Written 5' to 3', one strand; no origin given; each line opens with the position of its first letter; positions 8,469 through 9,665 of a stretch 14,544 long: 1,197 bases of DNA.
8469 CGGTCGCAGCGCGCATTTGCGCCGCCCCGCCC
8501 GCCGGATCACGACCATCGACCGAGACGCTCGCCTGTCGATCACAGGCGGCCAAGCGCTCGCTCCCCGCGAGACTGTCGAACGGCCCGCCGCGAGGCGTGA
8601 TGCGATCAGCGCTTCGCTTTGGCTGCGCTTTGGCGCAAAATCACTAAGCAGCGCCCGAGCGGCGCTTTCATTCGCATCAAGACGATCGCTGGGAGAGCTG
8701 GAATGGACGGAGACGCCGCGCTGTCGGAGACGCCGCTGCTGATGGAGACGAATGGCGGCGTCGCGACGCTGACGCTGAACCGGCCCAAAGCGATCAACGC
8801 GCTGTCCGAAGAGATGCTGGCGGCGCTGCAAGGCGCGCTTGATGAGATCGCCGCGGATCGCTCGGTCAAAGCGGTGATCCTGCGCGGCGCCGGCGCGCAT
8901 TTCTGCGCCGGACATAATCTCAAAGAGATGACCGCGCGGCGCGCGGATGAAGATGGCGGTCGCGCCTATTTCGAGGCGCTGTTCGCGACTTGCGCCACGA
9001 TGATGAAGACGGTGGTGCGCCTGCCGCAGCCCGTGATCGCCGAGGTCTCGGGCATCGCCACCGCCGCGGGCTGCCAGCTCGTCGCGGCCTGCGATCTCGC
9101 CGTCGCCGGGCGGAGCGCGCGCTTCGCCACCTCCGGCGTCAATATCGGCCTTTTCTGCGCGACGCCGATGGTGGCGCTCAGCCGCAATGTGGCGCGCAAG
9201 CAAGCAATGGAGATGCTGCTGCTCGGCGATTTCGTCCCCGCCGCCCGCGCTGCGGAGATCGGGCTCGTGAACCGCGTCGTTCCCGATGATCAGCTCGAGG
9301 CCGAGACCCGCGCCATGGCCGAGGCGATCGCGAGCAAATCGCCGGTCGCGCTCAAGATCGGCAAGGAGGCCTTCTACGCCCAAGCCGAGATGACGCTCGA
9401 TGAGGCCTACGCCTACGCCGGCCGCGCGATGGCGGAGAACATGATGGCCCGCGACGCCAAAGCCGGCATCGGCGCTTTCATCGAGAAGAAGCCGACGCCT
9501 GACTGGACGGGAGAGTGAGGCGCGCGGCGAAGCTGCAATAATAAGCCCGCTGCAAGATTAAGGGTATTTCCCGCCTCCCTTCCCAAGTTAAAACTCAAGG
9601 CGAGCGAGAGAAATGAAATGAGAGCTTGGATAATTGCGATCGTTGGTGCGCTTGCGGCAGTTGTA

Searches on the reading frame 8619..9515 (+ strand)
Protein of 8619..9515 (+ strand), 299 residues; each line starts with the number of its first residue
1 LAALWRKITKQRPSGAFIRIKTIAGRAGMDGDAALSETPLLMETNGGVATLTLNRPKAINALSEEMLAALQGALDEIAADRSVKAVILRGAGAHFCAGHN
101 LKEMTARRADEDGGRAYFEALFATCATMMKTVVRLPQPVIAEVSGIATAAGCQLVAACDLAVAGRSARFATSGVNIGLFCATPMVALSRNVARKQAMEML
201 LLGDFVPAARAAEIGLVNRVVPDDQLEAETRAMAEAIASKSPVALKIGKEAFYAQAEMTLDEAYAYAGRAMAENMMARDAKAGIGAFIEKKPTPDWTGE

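Call 5: search_protein_families(library=pfam, proteins=[window:8619-9515:+], max_evalue=1)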
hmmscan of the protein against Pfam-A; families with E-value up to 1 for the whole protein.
window:8619-9515:+ (299 aa): 2 families
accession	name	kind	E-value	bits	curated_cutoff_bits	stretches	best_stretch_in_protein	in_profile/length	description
PF00378.25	ECH_1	-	7.3e-57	193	27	1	43-297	1-249/251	Enoyl-CoA hydratase/isomerase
PF16113.10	ECH_2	-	3.8e-34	119.1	27.2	2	49-234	2-185/335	Enoyl-CoA hydratase/isomerase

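Call 10: find_related_loci(query=window:8703-9515:+, collection=genome_contigs, flank=8000)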
Query window:8703-9515:+ (271 aa) in genome_contigs; peptide patterns used: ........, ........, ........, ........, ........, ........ (x = any residue, [..] = any of these).
600 stretches matched a pattern (row limit reached: there are more); 571 encode a relative of the query (tblastn E <= 1e-3); the best 80 are kept; 80 distinct loci.
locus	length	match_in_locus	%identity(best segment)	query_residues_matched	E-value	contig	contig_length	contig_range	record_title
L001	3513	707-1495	74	9-271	2e-136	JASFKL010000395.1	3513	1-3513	MAG: Gammaproteobacteria bacterium isolate D0817M02metaG_Bin_16 D0817M02metaG_FD_scaffold_20510_c1, whole genome shotgun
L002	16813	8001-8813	73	1-271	3e-132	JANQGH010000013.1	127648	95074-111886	MAG: Alphaproteobacteria bacterium isolate PL23b_bin.38 k99_1412126, whole genome shotgun sequence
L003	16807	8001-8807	72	2-268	5e-131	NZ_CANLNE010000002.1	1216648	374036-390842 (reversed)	Uncultured Roseobacter sp. isolate 741-3Z.fasta NODE_2, whole genome shotgun sequence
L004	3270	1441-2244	73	4-271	1e-132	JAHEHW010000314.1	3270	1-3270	MAG: Salaquimonas sp. isolate Ww476 NODE_154480_length_3270_cov_3.184821, whole genome shotgun sequence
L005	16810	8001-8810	70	1-271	3e-127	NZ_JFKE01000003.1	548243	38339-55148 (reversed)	Actibacterium mucosum KCTC 23349 contig3, whole genome shotgun sequence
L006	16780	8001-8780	74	12-271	9e-127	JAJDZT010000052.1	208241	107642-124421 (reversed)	MAG: Silicimonas sp. isolate jk18x7bins.10 k141_1931510, whole genome shotgun sequence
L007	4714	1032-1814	72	11-271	2e-127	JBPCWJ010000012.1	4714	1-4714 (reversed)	MAG: Rhizobiaceae bacterium isolate MAG_seacave_55 S1Ck127_1666, whole genome shotgun sequence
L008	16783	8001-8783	71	11-271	2e-125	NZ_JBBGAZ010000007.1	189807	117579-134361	Cognatishimia coralii strain D5M38 NODE_7_length_189807_cov_37.670419, whole genome shotgun sequence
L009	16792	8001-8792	71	8-271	2e-125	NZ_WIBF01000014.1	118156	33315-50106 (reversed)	Tritonibacter litoralis strain SM1979 FB_scaffold14, whole genome shotgun sequence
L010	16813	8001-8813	72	3-271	2e-125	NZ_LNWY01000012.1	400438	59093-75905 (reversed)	Tritonibacter mobilis strain NBRC101030 contig_12, whole genome shotgun sequence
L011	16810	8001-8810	72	1-271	1e-125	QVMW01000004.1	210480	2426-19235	Rhodobacteraceae bacterium 63075 63075.63_clean_contig_8, whole genome shotgun sequence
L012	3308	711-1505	75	8-271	2e-129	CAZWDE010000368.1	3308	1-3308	MAG TPA_asm: uncultured Limibaculum sp. isolate SRP128890_co1_198 genome assembly, contig: NODE_38605_length_3308_cov_16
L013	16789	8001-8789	69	9-271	1e-125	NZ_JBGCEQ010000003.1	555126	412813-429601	MAG: Roseobacter sp. isolate SGMAG-43 contig3, whole genome shotgun sequence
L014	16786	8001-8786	72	9-270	1e-124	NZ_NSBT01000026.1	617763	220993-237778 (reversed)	Actibacterium ureilyticum strain LS-811 LS-811_S26_617763bp, whole genome shotgun sequence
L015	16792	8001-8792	71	8-271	1e-124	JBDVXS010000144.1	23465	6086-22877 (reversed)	MAG: Hyphomicrobiales bacterium isolate AQ.08.F.D1_29_31 AQ_08_F_D1_29_31_000000000144, whole genome shotgun sequence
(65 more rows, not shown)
